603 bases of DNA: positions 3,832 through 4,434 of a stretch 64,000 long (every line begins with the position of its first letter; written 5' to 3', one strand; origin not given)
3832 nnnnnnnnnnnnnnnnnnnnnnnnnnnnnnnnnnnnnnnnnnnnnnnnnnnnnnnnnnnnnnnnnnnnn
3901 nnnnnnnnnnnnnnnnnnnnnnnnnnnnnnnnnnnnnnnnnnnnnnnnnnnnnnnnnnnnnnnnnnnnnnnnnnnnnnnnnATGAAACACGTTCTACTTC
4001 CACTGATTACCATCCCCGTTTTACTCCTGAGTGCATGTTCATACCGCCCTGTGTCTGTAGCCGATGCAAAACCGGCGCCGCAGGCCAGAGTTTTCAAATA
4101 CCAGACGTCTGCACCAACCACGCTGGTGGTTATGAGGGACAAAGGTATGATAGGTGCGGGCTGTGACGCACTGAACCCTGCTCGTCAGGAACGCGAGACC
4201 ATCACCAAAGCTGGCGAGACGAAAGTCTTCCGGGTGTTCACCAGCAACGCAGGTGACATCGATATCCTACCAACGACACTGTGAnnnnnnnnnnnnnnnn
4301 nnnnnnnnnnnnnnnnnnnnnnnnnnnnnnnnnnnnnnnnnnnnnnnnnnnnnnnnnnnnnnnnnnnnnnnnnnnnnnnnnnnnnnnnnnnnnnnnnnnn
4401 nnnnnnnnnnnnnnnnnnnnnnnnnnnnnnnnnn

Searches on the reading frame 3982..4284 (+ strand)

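Call 77: search_protein_families(library=pfam, proteins=[window:3982-4284:+], max_evalue=0.01)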
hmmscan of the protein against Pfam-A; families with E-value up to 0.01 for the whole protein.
window:3982-4284:+ (100 aa): 0 families

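Call 78: search_protein_families(library=phrogs, proteins=[window:3982-4284:+], max_evalue=0.001)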
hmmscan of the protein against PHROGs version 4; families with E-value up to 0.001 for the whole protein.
window:3982-4284:+ (100 aa): 1 family
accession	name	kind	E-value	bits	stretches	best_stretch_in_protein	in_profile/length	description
phrog_890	-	other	8.1e-27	94.4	2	9-63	6-60/136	lipoprotein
